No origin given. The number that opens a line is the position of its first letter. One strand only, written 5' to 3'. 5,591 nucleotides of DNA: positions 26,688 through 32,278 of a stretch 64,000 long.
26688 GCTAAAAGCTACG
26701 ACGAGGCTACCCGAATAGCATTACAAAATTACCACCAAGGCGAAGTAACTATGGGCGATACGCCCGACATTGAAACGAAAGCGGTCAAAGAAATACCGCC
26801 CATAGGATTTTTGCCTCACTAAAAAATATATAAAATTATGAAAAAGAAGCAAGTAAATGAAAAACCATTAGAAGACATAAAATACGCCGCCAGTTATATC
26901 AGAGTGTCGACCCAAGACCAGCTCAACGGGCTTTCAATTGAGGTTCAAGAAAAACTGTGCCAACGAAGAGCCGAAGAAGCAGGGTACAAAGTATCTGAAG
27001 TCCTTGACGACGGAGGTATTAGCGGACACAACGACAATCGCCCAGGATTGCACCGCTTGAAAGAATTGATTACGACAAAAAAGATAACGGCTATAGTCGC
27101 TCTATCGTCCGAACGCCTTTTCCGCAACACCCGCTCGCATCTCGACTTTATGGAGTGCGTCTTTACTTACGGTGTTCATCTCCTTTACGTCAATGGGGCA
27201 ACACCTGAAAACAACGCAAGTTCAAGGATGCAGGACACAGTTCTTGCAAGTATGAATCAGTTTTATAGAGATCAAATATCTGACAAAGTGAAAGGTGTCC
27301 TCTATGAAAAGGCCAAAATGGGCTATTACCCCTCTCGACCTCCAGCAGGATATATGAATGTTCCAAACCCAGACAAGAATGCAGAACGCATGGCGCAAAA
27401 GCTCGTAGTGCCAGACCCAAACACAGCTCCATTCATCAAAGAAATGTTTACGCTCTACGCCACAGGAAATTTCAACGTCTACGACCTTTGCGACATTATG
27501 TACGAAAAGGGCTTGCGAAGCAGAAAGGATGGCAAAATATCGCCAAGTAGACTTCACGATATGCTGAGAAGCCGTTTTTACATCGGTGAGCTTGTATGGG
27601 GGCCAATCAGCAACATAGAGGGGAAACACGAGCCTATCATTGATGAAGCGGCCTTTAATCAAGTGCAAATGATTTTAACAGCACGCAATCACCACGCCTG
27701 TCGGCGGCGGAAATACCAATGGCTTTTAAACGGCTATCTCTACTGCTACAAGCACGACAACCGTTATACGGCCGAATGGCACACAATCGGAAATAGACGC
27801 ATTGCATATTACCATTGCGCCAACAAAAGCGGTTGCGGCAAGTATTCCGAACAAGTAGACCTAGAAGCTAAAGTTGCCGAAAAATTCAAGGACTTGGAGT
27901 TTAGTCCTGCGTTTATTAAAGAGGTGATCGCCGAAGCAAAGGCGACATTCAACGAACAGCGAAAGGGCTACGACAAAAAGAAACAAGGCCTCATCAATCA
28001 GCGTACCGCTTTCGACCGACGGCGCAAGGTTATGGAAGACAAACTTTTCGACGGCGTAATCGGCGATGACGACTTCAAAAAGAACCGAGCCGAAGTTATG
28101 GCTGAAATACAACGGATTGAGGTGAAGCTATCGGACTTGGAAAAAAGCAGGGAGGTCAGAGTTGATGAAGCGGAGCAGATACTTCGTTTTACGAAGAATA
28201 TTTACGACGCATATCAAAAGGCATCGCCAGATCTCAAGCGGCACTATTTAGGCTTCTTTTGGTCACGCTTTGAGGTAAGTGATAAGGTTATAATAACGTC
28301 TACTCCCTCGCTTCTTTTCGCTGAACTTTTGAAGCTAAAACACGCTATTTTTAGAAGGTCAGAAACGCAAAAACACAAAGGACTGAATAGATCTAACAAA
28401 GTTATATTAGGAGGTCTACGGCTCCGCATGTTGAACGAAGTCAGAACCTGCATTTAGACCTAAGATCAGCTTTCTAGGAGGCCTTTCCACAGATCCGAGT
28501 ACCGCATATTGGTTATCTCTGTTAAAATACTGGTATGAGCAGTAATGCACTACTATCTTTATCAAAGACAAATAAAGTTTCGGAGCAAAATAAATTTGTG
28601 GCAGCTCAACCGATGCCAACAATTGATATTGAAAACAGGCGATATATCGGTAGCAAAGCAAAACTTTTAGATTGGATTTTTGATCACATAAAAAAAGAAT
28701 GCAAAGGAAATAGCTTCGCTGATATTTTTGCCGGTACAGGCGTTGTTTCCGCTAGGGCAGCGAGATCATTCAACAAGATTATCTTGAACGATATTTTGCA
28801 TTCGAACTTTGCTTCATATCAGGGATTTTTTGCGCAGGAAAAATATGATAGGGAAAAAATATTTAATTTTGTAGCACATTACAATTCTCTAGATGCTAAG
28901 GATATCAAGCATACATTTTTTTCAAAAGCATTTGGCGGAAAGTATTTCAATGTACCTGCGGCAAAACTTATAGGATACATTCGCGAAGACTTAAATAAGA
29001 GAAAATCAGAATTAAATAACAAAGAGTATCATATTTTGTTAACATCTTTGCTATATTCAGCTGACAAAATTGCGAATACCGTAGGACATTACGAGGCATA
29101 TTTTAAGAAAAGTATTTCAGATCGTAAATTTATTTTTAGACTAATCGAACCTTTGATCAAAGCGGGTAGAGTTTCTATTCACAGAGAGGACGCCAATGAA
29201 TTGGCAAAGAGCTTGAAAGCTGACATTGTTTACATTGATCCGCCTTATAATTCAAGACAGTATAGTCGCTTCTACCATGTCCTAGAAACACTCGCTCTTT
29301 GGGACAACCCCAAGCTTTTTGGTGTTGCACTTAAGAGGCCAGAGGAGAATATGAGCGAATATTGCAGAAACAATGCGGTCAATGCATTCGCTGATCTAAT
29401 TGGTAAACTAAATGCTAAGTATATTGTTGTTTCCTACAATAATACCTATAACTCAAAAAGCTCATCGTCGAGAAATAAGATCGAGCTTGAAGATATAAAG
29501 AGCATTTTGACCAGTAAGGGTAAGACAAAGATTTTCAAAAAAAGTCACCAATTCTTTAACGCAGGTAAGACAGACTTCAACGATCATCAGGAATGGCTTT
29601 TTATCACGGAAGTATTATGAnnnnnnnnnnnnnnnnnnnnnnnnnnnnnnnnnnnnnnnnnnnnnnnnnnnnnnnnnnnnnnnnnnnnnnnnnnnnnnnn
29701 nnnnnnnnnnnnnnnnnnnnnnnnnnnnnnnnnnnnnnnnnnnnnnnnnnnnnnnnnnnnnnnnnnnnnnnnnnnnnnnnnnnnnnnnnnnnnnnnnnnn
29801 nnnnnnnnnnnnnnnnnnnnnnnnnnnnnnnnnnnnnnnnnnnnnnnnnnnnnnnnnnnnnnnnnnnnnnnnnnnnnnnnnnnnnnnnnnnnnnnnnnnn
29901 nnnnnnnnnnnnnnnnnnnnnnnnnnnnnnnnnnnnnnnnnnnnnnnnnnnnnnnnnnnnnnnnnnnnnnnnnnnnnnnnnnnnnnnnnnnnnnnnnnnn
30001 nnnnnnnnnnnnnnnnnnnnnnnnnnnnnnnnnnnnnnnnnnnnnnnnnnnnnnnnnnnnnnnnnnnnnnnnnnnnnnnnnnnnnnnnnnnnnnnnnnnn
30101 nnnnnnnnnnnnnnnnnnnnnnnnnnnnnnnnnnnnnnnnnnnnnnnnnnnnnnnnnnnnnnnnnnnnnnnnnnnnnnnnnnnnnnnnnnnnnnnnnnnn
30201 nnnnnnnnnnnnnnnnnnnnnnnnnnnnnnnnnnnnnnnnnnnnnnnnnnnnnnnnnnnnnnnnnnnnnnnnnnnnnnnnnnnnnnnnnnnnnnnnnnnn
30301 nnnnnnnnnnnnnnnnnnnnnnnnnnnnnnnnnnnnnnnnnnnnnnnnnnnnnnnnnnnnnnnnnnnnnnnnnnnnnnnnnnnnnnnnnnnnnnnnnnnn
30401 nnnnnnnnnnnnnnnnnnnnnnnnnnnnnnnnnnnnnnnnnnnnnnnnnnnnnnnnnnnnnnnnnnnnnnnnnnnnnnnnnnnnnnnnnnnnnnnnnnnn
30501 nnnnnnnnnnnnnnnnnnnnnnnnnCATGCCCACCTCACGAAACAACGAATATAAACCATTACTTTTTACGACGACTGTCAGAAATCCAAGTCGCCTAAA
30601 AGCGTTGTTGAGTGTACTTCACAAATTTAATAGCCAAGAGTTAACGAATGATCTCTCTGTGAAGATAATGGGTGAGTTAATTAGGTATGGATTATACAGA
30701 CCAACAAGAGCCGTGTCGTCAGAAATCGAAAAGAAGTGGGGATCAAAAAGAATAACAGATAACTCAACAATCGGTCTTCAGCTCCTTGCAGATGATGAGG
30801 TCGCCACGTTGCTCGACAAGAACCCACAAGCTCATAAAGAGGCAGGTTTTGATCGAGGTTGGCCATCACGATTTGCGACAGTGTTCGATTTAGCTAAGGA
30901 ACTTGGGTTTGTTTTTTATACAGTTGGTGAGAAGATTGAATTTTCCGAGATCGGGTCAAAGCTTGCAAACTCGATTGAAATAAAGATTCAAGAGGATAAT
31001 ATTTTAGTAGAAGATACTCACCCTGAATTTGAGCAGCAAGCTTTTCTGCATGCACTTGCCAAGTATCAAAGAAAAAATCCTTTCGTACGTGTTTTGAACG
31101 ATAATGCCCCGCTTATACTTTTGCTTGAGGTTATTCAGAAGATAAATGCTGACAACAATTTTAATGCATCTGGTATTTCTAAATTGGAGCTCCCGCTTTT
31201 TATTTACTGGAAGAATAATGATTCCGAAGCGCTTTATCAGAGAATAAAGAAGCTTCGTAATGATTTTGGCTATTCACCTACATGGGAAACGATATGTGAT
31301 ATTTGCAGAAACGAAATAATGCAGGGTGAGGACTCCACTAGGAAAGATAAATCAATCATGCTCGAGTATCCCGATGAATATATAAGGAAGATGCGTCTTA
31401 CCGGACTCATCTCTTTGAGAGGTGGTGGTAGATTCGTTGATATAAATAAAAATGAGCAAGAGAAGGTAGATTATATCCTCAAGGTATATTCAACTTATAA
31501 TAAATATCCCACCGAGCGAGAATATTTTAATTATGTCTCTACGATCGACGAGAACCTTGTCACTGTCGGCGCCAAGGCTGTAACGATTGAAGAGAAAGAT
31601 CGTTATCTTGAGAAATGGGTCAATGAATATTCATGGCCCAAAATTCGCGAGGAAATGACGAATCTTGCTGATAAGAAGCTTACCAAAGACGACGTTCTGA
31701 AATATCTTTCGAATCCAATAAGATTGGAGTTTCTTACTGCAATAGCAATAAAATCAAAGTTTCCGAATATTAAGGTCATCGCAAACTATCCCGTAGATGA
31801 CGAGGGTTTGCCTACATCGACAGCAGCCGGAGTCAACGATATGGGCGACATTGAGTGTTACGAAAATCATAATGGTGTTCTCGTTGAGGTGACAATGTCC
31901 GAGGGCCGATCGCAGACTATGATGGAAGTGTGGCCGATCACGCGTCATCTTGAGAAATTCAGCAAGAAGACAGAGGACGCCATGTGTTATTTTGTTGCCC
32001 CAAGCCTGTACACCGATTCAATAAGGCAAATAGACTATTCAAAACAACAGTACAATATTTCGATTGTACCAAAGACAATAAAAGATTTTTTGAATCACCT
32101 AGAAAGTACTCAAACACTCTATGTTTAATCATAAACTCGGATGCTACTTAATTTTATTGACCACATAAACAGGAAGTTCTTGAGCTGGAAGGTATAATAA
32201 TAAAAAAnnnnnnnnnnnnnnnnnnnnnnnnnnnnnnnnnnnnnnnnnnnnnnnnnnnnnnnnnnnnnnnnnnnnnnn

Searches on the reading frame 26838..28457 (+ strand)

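Call 53: search_protein_families(library=pfam, proteins=[window:26838-28457:+], max_evalue=0.001)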
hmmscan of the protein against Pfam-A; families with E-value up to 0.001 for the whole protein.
window:26838-28457:+ (539 aa): 2 families
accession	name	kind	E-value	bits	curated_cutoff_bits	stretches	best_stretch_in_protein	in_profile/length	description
PF00239.26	Resolvase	-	5.6e-26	91.8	23.3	1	17-163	1-144/145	Resolvase, N terminal domain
PF07508.19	Recombinase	-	4.2e-15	56.3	21.1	1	194-282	1-101/102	Recombinase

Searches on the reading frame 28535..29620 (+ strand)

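Call 53: search_protein_families(library=pfam, proteins=[window:28535-29620:+], max_evalue=0.001)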
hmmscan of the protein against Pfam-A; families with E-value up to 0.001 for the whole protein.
window:28535-29620:+ (361 aa): 2 families
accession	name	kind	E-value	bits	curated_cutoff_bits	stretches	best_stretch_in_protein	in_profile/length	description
PF02086.21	MethyltransfD12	-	3.5e-36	125.7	22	1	37-300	1-241/253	D12 class N6 adenine-specific DNA methyltransferase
PF03602.21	Cons_hypoth95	-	1.8e-07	31.4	24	0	218-253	98-139/182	Conserved hypothetical protein 95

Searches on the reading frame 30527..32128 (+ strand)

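Call 53: search_protein_families(library=pfam, proteins=[window:30527-32128:+], max_evalue=0.001)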
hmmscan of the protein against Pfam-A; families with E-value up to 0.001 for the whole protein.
window:30527-32128:+ (533 aa): 1 family
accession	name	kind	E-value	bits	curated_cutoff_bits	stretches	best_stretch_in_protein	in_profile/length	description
PF09491.16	RE_AlwI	-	2.7e-37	129.3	23.1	2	359-522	260-439/441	AlwI restriction endonuclease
